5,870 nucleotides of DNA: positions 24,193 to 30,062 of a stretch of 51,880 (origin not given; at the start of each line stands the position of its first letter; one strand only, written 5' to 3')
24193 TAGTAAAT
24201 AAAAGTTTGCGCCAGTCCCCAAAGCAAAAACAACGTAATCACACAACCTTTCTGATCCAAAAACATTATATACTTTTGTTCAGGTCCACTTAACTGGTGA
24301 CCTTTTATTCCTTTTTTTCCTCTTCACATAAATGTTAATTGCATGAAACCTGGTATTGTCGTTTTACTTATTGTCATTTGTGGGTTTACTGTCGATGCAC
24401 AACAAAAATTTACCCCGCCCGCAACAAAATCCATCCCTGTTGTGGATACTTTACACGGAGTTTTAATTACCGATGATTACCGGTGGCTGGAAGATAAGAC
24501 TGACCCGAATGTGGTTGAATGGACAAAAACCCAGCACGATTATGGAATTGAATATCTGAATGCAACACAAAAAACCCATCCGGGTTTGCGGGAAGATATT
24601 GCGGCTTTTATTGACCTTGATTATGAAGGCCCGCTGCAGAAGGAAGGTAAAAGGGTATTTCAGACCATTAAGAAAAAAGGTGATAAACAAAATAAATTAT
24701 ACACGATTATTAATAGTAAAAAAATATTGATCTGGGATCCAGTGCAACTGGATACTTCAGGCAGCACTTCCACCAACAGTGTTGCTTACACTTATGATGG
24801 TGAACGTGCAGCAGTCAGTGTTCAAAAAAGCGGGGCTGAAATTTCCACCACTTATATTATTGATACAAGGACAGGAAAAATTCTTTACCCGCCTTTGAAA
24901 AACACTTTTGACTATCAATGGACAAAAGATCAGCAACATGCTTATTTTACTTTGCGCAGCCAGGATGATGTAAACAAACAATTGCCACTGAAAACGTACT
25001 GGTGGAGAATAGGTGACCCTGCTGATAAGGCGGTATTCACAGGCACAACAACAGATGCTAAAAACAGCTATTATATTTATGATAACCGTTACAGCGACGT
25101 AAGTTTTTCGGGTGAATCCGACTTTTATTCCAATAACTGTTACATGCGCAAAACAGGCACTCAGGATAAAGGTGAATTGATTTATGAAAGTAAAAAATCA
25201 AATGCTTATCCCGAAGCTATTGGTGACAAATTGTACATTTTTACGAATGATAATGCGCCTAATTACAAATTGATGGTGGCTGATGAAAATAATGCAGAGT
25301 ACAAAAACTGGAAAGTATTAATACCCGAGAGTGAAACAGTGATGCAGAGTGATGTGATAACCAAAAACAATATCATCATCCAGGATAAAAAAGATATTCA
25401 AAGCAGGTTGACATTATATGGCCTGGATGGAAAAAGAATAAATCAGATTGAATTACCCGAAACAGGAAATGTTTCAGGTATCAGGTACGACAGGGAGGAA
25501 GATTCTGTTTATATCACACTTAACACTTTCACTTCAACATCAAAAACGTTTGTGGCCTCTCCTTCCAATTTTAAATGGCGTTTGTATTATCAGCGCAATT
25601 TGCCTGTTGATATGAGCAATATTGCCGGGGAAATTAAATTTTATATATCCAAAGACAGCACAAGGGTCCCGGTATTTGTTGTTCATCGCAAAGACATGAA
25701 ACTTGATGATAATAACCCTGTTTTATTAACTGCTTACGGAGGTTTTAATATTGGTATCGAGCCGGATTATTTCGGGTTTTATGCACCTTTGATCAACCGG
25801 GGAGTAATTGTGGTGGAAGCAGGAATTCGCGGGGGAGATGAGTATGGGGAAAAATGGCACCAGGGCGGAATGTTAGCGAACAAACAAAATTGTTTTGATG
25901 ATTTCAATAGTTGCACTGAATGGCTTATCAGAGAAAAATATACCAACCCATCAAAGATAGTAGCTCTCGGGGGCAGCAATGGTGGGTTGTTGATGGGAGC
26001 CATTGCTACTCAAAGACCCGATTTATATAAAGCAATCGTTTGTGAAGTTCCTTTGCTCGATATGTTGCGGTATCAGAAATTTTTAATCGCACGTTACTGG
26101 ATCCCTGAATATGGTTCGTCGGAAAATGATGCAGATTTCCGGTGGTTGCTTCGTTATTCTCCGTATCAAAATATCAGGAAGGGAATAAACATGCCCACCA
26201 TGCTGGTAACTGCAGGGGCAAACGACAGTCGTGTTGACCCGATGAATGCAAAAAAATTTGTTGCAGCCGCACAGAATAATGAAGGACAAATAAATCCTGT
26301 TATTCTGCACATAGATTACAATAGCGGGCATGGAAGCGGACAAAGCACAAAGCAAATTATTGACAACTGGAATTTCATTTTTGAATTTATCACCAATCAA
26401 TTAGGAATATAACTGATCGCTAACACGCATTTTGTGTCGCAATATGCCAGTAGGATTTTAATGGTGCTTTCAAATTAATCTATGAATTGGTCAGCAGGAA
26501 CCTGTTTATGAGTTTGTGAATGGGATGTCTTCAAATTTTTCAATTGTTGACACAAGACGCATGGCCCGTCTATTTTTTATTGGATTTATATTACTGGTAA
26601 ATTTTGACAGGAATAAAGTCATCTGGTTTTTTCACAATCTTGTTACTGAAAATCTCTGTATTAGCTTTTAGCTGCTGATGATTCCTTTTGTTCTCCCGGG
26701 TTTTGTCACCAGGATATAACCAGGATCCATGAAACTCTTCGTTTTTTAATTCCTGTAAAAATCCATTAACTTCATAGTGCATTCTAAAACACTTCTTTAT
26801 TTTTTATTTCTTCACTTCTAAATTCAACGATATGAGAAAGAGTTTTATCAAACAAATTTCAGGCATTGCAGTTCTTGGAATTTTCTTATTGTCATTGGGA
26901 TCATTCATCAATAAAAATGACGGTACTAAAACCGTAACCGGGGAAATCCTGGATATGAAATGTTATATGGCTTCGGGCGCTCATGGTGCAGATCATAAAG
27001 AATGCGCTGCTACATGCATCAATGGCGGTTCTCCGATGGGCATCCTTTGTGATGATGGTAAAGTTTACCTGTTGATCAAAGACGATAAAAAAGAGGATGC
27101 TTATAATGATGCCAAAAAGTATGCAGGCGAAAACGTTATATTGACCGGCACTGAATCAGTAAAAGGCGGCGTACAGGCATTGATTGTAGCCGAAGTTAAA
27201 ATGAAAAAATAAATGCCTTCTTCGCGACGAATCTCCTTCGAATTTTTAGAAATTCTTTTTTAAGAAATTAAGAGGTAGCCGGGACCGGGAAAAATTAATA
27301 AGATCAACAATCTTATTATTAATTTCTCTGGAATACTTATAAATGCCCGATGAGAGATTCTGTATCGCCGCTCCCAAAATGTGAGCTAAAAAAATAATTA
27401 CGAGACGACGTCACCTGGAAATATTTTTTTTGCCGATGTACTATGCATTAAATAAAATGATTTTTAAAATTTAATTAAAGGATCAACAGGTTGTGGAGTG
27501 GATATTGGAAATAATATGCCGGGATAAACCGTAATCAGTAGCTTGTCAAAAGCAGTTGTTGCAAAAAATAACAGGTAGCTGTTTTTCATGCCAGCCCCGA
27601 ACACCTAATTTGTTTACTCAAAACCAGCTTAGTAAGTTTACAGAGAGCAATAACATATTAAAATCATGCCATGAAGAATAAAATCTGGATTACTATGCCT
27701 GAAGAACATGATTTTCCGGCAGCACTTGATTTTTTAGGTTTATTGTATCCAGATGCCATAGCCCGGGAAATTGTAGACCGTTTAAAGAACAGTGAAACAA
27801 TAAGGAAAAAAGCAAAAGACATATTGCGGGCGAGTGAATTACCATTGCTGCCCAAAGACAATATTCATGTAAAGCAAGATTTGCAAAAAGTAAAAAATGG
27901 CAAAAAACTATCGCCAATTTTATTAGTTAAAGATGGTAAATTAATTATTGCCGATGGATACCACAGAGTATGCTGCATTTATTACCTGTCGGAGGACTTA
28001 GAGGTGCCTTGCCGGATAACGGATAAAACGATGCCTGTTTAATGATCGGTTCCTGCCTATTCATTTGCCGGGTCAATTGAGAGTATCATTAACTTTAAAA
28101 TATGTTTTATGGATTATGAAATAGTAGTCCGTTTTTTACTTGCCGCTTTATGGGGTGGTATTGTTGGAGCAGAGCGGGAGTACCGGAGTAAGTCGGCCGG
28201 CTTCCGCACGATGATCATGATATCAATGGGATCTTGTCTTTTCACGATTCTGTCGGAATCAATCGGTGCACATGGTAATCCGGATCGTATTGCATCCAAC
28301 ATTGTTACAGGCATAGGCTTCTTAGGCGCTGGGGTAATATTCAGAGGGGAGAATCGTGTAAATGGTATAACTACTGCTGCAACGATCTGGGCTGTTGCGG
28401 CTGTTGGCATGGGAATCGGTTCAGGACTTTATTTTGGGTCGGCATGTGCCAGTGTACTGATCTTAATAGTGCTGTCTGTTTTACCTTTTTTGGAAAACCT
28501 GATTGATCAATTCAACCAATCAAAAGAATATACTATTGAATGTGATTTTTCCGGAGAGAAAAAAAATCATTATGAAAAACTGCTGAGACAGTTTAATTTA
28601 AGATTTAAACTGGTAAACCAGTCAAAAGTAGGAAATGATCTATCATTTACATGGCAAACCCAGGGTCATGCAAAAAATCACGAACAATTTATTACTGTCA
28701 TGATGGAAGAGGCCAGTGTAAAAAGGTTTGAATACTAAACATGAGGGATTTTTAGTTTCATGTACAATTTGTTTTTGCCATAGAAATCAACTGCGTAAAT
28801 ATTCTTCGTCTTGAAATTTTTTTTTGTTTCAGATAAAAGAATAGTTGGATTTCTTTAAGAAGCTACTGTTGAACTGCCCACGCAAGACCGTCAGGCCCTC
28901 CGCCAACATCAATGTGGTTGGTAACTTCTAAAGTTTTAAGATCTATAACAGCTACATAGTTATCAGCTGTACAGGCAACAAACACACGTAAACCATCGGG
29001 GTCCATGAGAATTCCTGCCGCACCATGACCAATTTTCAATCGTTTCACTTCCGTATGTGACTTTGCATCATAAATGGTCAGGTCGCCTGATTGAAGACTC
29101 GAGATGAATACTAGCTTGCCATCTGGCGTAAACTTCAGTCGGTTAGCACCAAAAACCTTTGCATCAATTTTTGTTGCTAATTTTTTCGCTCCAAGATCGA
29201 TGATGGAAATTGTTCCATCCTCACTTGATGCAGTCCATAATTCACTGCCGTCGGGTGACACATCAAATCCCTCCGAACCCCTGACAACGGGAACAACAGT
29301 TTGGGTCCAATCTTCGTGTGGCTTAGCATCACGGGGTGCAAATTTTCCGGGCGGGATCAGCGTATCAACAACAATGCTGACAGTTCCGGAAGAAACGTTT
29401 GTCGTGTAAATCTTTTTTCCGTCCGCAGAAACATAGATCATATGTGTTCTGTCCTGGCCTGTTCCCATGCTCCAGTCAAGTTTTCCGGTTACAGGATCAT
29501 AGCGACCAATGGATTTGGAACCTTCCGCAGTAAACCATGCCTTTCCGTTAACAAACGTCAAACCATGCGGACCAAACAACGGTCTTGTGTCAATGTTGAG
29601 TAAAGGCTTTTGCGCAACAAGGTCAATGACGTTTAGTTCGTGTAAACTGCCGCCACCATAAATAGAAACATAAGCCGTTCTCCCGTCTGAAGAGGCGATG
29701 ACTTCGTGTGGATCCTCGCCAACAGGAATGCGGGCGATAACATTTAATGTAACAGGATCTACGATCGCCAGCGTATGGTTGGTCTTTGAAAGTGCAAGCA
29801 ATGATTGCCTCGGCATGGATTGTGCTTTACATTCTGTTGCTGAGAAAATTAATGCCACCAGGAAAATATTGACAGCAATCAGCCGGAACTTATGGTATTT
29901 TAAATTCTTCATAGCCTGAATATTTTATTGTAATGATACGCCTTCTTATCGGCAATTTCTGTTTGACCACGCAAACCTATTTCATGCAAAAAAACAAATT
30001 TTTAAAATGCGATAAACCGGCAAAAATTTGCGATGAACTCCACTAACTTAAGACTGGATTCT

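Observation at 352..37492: At least 13 same-strand copies of a modular repeat built on the last codons of mnmE split 37 kb into gene cassettes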

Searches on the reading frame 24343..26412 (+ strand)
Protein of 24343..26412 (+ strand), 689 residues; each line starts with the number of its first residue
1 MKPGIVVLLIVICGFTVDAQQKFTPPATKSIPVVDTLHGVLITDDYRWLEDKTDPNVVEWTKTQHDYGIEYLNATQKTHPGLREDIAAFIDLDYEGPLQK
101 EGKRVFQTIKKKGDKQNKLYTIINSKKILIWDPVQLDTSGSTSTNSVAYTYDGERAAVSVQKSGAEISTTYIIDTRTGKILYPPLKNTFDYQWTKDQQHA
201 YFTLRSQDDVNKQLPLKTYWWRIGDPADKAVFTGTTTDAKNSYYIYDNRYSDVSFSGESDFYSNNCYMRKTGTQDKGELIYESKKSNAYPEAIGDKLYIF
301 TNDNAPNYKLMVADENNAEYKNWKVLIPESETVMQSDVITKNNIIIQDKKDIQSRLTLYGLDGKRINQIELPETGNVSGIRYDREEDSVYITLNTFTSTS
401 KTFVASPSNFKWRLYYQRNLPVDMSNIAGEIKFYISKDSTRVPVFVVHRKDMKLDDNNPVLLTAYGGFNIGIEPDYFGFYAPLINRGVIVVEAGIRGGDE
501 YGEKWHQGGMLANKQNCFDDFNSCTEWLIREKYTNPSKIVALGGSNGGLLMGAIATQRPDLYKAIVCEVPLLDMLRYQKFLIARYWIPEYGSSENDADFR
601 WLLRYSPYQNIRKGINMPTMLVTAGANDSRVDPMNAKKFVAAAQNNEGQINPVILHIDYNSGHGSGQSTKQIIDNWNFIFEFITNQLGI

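Call 9: search_protein_families(library=pfam, proteins=[window:24343-26412:+], max_evalue=0.01)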
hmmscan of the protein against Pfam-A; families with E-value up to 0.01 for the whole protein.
window:24343-26412:+ (689 aa): 5 families
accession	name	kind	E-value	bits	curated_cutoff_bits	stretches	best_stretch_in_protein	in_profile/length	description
PF00326.27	Peptidase_S9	-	3e-52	177.6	22.6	1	483-688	10-211/213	Prolyl oligopeptidase family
PF02897.21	Peptidase_S9_N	-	1.8e-43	149.3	24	1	25-412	1-408/414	Prolyl oligopeptidase, N-terminal beta-propeller domain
PF00561.26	Abhydrolase_1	-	6.9e-05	23.1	25.8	1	514-572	48-110/245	alpha/beta hydrolase fold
PF12146.15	Hydrolase_4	-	0.00054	19.8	27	0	509-576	50-115/239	Serine aminopeptidase, S33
PF02129.25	Peptidase_S15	-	0.0019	18.4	23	1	483-576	47-134/262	X-Pro dipeptidyl-peptidase (S15 family)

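Call 14: find_encoding_contigs(protein=window:24343-26412:+, flank=10000, max_places=10)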
Protein window:24343-26412:+ (689 aa): no gene with exactly this product is on record in the collection.

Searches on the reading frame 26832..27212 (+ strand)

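Call 9: search_protein_families(library=pfam, proteins=[window:26832-27212:+], max_evalue=0.01)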
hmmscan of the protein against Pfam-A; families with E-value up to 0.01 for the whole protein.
window:26832-27212:+ (126 aa): 0 families

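Call 31: search_protein_families(library=pfam, proteins=[window:26832-27212:+], max_evalue=1)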
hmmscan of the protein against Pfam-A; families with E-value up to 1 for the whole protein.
window:26832-27212:+ (126 aa): 1 family
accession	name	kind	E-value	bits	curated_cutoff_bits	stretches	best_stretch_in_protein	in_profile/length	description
PF19135.5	DUF5818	-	0.093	12.7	27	1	73-121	15-53/57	Protein of unknown function (DUF5818)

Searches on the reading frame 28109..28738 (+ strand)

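Call 9: search_protein_families(library=pfam, proteins=[window:28109-28738:+], max_evalue=0.01)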
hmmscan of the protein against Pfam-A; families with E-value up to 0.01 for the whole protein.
window:28109-28738:+ (209 aa): 1 family
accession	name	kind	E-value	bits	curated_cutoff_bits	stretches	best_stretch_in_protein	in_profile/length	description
PF02308.21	MgtC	-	5.8e-38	130.4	31.4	1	10-130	2-120/121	MgtC family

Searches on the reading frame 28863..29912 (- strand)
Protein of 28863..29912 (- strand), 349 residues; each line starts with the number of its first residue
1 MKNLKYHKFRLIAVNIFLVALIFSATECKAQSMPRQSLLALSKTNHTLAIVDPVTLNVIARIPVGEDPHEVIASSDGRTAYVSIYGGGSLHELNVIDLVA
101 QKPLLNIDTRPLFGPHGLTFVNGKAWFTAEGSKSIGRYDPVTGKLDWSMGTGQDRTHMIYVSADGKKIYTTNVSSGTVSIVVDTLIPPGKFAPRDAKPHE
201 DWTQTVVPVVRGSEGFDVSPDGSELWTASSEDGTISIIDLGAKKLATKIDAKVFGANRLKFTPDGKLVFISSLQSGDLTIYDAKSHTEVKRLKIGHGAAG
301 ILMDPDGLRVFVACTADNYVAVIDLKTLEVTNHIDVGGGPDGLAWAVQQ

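Call 9: search_protein_families(library=pfam, proteins=[window:28863-29912:-], max_evalue=0.01)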
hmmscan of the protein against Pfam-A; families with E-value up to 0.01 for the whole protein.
window:28863-29912:- (349 aa): 17 families
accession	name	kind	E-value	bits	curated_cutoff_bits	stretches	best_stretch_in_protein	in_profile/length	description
PF25174.1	Beta-prop_THOC3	-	3.2e-12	46.5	305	1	218-333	96-208/272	THOC3 beta-propeller domain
PF21783.3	YNCE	-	1.5e-11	44.7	27.1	2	262-343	206-289/339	YNCE-like beta-propeller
PF02239.22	Cytochrom_D1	-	2.5e-09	36.6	25.5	1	198-294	254-356/368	Cytochrome D1 heme domain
PF24814.1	WD40_Prp19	-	4.3e-08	33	320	1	224-336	104-217/281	Prp19 WD40 domain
PF23414.1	Beta-prop_EML_2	-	6.1e-07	29.5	90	1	215-326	3-111/266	Echinoderm microtubule-associated protein second beta-propeller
PF24684.1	Vgb_lyase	-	1.9e-06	27.4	50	0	114-175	182-244/290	Virginiamycin B lyase family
PF12894.13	ANAPC4_WD40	-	9e-06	26.3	22.9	0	257-297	42-81/91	Anaphase-promoting complex subunit 4 WD40 domain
PF25173.1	Beta-prop_WDR3_1st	-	6.2e-05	23.2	154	1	218-331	37-148/184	WDR3 first beta-propeller domain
PF24796.1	WDR55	-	0.00018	21.1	200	1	217-330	60-171/296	WDR55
PF25171.1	Beta-prop_WDR36-Utp21_1st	-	0.0004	20.3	80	1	230-299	169-238/266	WDR36/Utp21 first beta-propeller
PF08450.18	SGL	-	0.00055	20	26.3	0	233-336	115-222/246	SMP-30/Gluconolactonase/LRE-like region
PF07676.18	PD40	-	0.0016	18.8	20.9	0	261-281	16-37/38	WD40-like Beta Propeller Repeat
PF00400.38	WD40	-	0.0024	18.8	27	0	217-239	18-39/39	WD domain, G-beta repeat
PF10282.15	Lactonase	-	0.0024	17.6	21.7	0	163-286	200-323/344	Lactonase, 7-bladed beta-propeller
PF23393.2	Beta-prop_WDR90_POC16_2nd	-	0.0028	17.3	60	0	228-335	53-167/291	WDR90/POC16, second beta-propeller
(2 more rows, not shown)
